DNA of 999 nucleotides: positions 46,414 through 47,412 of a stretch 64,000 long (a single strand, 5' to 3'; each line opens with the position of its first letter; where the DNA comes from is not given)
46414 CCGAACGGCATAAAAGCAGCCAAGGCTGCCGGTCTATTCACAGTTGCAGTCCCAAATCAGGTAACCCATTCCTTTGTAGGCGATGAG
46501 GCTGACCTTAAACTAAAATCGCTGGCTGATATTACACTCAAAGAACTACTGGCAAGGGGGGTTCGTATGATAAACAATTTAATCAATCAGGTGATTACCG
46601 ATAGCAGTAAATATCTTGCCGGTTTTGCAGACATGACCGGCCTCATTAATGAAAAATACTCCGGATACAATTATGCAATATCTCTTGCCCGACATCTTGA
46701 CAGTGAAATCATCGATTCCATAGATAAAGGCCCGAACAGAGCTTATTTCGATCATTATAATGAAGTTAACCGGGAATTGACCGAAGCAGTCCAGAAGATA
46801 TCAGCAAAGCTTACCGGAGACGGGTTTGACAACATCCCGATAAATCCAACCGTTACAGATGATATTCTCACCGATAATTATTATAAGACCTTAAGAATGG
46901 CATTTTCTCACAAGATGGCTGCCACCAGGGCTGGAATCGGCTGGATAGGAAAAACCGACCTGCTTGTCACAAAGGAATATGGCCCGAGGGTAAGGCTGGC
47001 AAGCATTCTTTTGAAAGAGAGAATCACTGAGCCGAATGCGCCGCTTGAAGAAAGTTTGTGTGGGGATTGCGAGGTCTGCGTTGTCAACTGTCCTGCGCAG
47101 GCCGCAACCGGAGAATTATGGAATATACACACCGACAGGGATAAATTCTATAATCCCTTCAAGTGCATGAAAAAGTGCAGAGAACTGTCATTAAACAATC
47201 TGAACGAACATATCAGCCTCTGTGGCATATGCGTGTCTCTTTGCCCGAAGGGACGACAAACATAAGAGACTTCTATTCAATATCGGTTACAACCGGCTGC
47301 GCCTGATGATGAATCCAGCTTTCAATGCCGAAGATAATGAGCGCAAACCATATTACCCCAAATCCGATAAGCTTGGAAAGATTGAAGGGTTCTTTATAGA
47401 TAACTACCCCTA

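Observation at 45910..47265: Unusual fusion of a HAD phosphatase to a QueG-like 4Fe-4S (epoxyqueuosine-reductase-type) domain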

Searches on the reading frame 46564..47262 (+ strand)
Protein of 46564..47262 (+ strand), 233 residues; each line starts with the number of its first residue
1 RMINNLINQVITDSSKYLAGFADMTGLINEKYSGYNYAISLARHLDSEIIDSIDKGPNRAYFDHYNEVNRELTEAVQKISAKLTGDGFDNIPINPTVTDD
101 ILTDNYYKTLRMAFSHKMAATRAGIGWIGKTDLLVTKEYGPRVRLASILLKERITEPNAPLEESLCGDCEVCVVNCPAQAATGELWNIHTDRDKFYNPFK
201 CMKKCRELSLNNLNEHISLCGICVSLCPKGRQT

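Call 26: search_solved_structures(query=window:46564-47262:+, max_evalue=1, show_alignments=2)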
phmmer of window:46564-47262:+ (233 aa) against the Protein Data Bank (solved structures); distinct sequences matched with E-value up to 1: 9.
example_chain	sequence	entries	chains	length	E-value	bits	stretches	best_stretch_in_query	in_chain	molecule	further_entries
5d6s_A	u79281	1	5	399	1.2e-08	37.8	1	115-229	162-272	Epoxyqueuosine reductase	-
5d08_A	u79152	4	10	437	4.6e-08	35.8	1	114-182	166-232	Epoxyqueuosine reductase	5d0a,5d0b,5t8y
4uqu_A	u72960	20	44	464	1.5e-06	30.9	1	120-229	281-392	TETRACHLOROETHENE REDUCTIVE DEHALOGENASE CATALYTIC SUBUNIT PCEA | TETRACHLOROETHENE REDUCTIVE DEHALOGENASE CATALYTIC SUBUNIT | Tetrachloroethene reductive dehal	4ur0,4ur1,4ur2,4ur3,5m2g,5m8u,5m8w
8q4h_A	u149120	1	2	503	9.6e-06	28.2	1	120-184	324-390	Tetrachloroethene reductive dehalogenase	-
8rja_F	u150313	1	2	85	0.27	13.7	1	151-184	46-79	NAD(P)H-quinone oxidoreductase subunit I, chloroplastic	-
7bkb_L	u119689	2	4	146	0.28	13.7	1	165-228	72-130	Formylmethanofuran dehydrogenase, subunit G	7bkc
8e9g_I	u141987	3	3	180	0.48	12.9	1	165-229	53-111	NADH-quinone oxidoreductase subunit I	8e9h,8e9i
9bov_B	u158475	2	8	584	0.61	12.5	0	164-208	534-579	NADH dehydrogenase (Quinone)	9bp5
7zc6_B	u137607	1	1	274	0.78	12.2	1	166-218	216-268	RnfB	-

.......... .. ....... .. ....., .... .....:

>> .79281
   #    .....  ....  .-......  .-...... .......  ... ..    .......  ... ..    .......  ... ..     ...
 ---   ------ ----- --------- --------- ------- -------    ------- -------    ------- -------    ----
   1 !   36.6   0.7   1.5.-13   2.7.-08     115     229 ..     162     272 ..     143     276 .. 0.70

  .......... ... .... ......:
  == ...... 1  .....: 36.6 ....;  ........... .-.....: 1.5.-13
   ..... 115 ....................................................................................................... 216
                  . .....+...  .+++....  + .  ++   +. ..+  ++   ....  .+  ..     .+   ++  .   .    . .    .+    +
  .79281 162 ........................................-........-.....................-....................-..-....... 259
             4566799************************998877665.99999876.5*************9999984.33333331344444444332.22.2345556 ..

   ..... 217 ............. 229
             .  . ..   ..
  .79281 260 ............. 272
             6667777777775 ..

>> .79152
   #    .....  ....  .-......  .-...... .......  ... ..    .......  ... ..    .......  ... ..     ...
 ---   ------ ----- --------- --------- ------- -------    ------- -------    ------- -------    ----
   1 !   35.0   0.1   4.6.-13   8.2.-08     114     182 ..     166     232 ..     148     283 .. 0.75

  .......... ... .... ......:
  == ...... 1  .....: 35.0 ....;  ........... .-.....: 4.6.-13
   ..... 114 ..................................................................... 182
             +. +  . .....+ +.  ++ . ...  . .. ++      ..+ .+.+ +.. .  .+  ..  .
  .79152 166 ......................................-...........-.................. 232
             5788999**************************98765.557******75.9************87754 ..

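Call 36: predict_structure(alignment_id=A2)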
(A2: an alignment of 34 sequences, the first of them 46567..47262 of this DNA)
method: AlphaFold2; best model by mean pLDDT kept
length: 232 residues; sequences in the alignment: 34
mean_pLDDT: 95.1   pTM: 0.91
mean pLDDT of the five models: 95.1, 94.8, 94.7, 94.5, 94.1
residues with pLDDT >= 90: 205; 70-90: 26; 50-70: 1; < 50: 0
segments of 3 or more residues with pLDDT < 50: none
pLDDT, mean of each block of 10 residues (from residue 1): 85 92 95 97 96 96 98 97 96 91 94 97 98 97 98 90 97 97 96 97 98 96 94 69
secondary structure, 60 per line:
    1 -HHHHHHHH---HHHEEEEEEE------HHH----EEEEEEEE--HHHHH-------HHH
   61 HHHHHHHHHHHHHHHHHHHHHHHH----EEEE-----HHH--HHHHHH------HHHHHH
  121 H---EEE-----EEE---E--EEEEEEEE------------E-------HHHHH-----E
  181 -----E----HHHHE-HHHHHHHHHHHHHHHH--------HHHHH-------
elements in order: H2-9 E16-22 E36-43 H46-50 H58-84 E89-92 H103-108 H115-121 E125-127 E133-135 E142-149 H170-174 H191-194 H197-212 H221-225

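Call 40: fold_search(model_id=the predicted structure, library=pdb)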
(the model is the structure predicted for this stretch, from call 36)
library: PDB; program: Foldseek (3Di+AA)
matches with E <= 10: 209; with E <= 0.001: 61
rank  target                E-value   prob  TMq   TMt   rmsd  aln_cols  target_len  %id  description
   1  5t8y_A                6.2e-08  1.00  0.62  0.40   6.5       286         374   17  Structure of epoxyqueuosine reductase from Bacillus subtilis with the Asp134 catalytic loop swung out of the active si (released 2016-09-28)
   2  4ur3_D                1.0e-07  1.00  0.67  0.37   6.9       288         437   15  Crystal structure of the PCE reductive dehalogenase from S. multivorans P2(1) crystal form (released 2014-10-15)
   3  4ur3_B                1.2e-07  1.00  0.62  0.34   3.6       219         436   18  Crystal structure of the PCE reductive dehalogenase from S. multivorans P2(1) crystal form (released 2014-10-15)
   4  5ma1_A                1.6e-07  1.00  0.65  0.38   7.0       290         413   14  PCE reductive dehalogenase from S. multivorans in complex with 2,4,6-trichlorophenol (released 2017-07-12)
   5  5d0a_C                1.7e-07  1.00  0.63  0.41   6.6       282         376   17  Crystal structure of epoxyqueuosine reductase with cleaved RNA stem loop (released 2016-09-28)
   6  5m8u_B                1.9e-07  1.00  0.68  0.39   5.0       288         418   15  PCE reductive dehalogenase from S. multivorans in complex with 4-bromophenol (released 2017-07-12)
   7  4ur3_F                2.2e-07  1.00  0.60  0.34   3.9       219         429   18  Crystal structure of the PCE reductive dehalogenase from S. multivorans P2(1) crystal form (released 2014-10-15)
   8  5d08_B                2.2e-07  1.00  0.62  0.40   5.8       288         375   18  Crystal structure of selenomethionine-labeled epoxyqueuosine reductase (released 2016-09-28)
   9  4ur3_A                2.5e-07  1.00  0.66  0.36   5.7       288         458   15  Crystal structure of the PCE reductive dehalogenase from S. multivorans P2(1) crystal form (released 2014-10-15)
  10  5d0a_D                3.0e-07  1.00  0.61  0.40   6.8       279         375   17  Crystal structure of epoxyqueuosine reductase with cleaved RNA stem loop (released 2016-09-28)
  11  5m8x_B                3.0e-07  1.00  0.57  0.34   6.1       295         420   16  PCE reductive dehalogenase from S. multivorans in complex with 2,4,5-trichlorophenol (released 2017-07-12)
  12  4ur3_C                3.4e-07  1.00  0.65  0.36   7.1       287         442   16  Crystal structure of the PCE reductive dehalogenase from S. multivorans P2(1) crystal form (released 2014-10-15)
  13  5m90_B                3.7e-07  1.00  0.57  0.34   6.4       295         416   16  PCE reductive dehalogenase from S. multivorans in complex with 3,4,5-trifluorophenol (released 2017-07-12)
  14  5t8y_B                3.9e-07  1.00  0.61  0.40   6.9       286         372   16  Structure of epoxyqueuosine reductase from Bacillus subtilis with the Asp134 catalytic loop swung out of the active si (released 2016-09-28)
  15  6zxx_A                4.1e-07  1.00  0.68  0.24   5.2       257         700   16  Catabolic reductive dehalogenase NpRdhA, N-terminally tagged. (released 2020-09-16)
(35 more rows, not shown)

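Call 43: find_related_loci(query=A2, collection=genome_contigs, flank=6000)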
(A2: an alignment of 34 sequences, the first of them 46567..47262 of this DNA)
Query A2 (232 aa) in genome_contigs; peptide patterns used: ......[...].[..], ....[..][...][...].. (x = any residue, [..] = any of these).
600 stretches matched a pattern (row limit reached: there are more); 55 encode a relative of the query (tblastn E <= 1e-3); 55 distinct loci.
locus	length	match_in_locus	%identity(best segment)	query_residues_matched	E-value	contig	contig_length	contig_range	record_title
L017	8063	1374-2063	53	2-232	2e-82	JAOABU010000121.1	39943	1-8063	MAG: Spirochaetes bacterium isolate SKW186 k141_1287765, whole genome shotgun sequence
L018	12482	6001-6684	51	2-231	2e-78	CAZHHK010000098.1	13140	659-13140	MAG TPA_asm: uncultured Spirochaetales bacterium isolate SRP167436_co1_204 genome assembly, contig: NODE_7807_length_131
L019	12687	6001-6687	50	2-230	2e-78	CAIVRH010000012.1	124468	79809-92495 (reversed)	uncultured candidate division Zixibacteria bacterium isolate AM-sed-core3-D1_bin-832 genome assembly, contig: bin-832:12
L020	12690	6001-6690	49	2-231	8e-75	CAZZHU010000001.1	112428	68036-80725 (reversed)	MAG TPA_asm: uncultured Leptospirales bacterium isolate SRP192927_co6_673 genome assembly, contig: NODE_115_length_11242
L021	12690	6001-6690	46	1-230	1e-73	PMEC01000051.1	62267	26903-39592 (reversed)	MAG: Bacteroidales bacterium isolate fen_961 73.20120700_E2X.114_contig_37955, whole genome shotgun sequence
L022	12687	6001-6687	46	1-230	1e-71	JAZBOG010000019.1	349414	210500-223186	MAG: Bacteroidales bacterium isolate bin.717 k117_4432424, whole genome shotgun sequence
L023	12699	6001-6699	43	1-232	1e-71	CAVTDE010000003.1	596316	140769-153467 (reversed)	MAG: uncultured Bacteroidales bacterium isolate MFD00905.bin.1.196 genome assembly, contig: contig_2504, whole genome sh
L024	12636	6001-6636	50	16-227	5e-71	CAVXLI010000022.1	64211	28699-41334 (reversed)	MAG: uncultured delta proteobacterium isolate MFD00709.bin.2.75 genome assembly, contig: contig_185963, whole genome sho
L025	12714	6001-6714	45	2-230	5e-66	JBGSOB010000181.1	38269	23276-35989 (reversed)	MAG: Treponematales bacterium isolate JTS-AC27 k141_4374921, whole genome shotgun sequence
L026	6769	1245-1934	43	1-231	1e-65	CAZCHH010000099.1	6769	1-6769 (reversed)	MAG TPA_asm: uncultured Hyphomicrobiales bacterium isolate SRP239243_co1_429 genome assembly, contig: NODE_20399_length_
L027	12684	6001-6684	45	1-229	3e-65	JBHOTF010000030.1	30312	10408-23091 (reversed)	Bacteroidota bacterium isolate SAG AM-312-L11 AM-312-L11_NODE_30, whole genome shotgun sequence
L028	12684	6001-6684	41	2-230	5e-64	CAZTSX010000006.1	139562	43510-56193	MAG TPA_asm: uncultured Prolixibacteraceae bacterium isolate binchicken_co147_440 genome assembly, contig: NODE_202_leng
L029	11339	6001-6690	42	2-230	3e-63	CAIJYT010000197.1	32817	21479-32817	MAG: uncultured Bacteroidales bacterium isolate KR_bin-2728 genome assembly, contig: bin-2728:197/289, whole genome shot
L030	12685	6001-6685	49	2-229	2e-59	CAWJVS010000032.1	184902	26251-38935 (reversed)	MAG: uncultured Bacteroidales bacterium isolate MFD04716.bin.2.78 genome assembly, contig: contig_78966, whole genome sh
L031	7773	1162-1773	38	17-230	1e-45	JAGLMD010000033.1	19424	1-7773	MAG: Nanoarchaeota archaeon isolate RS_5_44 ROV157_5.bin.44.fa_33, whole genome shotgun sequence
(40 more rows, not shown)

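Call 50: search_solved_structures(query=A2, max_evalue=0.01, show_alignments=4)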
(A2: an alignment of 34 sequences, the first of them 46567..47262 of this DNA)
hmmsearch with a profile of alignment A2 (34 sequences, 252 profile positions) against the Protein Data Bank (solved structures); distinct sequences matched with E-value up to 0.01: 16.
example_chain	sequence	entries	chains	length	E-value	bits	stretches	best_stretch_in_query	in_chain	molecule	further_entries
5d6s_A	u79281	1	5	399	3.9e-11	46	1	132-244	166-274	Epoxyqueuosine reductase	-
8q4h_A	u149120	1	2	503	2.3e-10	43.4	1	133-204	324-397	Tetrachloroethene reductive dehalogenase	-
4uqu_A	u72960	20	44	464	7.5e-09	38.4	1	133-245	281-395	TETRACHLOROETHENE REDUCTIVE DEHALOGENASE CATALYTIC SUBUNIT PCEA | TETRACHLOROETHENE REDUCTIVE DEHALOGENASE CATALYTIC SUBUNIT | Tetrachloroethene reductive dehal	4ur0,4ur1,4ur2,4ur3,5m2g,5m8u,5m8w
5d08_A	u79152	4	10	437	1.2e-08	37.8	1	125-246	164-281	Epoxyqueuosine reductase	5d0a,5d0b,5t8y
4ras_A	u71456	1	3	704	2.5e-05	26.9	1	120-247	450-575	Oxidoreductase, NAD-binding/iron-sulfur cluster-binding protein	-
6zxu_A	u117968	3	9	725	2.6e-05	26.9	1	120-247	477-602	Oxidoreductase, NAD-binding/iron-sulfur cluster-binding protein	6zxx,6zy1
6zy0_A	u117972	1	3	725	3.2e-05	26.6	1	120-247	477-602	Oxidoreductase, NAD-binding/iron-sulfur cluster-binding protein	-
7tgh_S8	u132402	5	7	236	5e-05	25.9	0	171-195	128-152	NADH-ubiquinone oxidoreductase 1, chain, putative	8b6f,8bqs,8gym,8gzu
8e9g_I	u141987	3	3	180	0.003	20.1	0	174-195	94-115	NADH-quinone oxidoreductase subunit I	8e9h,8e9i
9sfi_U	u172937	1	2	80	0.0032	20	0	172-193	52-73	4Fe-4S binding protein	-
6cfw_N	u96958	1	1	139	0.0034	19.9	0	177-194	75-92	NADH-plastoquinone oxidoreductase subunit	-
7arc_I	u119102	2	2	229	0.0043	19.6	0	170-222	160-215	TYKY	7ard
8ahx_B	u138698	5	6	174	0.0047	19.5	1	171-220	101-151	Ion-translocating oxidoreductase complex subunit B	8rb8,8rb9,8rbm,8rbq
7bkb_L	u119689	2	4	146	0.0051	19.4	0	160-242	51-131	Formylmethanofuran dehydrogenase, subunit G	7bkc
9f5x_G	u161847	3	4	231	0.0067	19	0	171-220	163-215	NADH:ubiquinone oxidoreductase subunit 8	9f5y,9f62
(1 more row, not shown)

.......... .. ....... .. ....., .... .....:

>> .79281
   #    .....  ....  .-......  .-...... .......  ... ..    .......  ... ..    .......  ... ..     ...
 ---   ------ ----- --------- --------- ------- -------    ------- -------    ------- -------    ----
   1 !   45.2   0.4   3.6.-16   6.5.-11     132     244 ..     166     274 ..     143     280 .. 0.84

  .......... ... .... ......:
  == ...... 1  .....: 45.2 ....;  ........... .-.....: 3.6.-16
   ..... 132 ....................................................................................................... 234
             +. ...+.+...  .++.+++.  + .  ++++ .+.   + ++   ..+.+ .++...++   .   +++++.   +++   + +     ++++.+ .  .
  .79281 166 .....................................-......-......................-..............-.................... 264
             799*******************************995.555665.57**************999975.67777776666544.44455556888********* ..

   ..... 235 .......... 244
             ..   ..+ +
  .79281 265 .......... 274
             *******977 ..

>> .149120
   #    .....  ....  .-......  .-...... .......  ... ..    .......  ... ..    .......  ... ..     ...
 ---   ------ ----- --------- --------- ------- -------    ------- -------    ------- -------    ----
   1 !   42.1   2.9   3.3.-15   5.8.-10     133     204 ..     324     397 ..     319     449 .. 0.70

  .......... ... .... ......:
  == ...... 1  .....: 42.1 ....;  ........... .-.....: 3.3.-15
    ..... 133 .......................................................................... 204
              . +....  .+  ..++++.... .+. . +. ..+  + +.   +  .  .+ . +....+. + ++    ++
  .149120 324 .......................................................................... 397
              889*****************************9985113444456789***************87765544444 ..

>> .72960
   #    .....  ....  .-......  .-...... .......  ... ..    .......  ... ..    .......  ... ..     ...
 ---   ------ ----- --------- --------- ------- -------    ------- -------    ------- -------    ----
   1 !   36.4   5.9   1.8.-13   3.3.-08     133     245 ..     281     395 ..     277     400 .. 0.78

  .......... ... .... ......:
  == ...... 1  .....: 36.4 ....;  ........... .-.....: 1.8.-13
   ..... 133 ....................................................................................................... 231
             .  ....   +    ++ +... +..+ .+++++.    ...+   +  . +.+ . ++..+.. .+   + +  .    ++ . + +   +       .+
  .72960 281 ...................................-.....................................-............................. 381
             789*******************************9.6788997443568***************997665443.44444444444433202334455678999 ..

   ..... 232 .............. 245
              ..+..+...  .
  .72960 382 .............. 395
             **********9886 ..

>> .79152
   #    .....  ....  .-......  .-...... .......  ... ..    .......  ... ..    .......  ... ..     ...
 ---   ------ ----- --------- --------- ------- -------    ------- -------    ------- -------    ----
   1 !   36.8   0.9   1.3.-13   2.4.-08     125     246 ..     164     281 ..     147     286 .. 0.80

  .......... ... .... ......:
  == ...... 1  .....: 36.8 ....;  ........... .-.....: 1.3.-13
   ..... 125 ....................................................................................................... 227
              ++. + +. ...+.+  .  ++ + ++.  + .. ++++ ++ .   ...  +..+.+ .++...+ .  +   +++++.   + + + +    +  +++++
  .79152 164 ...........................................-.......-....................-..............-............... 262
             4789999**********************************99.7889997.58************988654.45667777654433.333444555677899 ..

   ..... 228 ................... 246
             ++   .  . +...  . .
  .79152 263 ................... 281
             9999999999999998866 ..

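Call 54: search_protein_families(library=ncbifam, proteins=[window:46567-47262:+], max_evalue=0.00001)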
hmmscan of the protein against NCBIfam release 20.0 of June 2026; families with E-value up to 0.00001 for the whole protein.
window:46567-47262:+ (232 aa): 2 families
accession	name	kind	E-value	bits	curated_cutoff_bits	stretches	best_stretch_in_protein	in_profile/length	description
TIGR00276.1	TIGR00276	equivalog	1.4e-13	50.6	200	1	115-230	133-245/337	tRNA epoxyqueuosine(34) reductase QueG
TIGR02486.1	RDH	subfamily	8.1e-09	35.8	160.35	1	115-227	153-277/314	reductive dehalogenase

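Call 57: find_related_loci(query=window:46567-47262:+, collection=metagenome_contigs, flank=3000)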
Query window:46567-47262:+ (232 aa) in metagenome_contigs; peptide patterns used: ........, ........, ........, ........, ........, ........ (x = any residue, [..] = any of these).
133 stretches matched a pattern; 50 encode a relative of the query (tblastn E <= 1e-3); 50 distinct loci.
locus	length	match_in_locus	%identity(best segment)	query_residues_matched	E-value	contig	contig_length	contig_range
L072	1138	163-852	74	1-230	9e-131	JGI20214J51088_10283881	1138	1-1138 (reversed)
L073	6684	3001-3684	59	2-229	4e-90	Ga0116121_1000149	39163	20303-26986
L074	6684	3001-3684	59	2-229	4e-90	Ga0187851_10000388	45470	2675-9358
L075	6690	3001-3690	57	2-231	7e-89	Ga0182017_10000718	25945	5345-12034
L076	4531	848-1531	58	2-229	3e-87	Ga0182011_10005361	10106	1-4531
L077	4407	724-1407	58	2-229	3e-87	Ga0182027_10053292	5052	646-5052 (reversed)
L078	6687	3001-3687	56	2-230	8e-85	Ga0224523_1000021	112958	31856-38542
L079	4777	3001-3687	56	2-230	8e-85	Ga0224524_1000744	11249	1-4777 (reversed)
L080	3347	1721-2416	52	2-231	8e-80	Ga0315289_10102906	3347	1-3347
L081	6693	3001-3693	50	2-230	2e-78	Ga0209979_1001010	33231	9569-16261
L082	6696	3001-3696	50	2-231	1e-77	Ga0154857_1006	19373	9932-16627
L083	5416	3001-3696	51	2-231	2e-77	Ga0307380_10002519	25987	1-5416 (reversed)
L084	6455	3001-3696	50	2-231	2e-77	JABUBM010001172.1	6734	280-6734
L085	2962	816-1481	51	10-232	7e-78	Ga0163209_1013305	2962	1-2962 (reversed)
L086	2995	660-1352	49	2-230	1e-77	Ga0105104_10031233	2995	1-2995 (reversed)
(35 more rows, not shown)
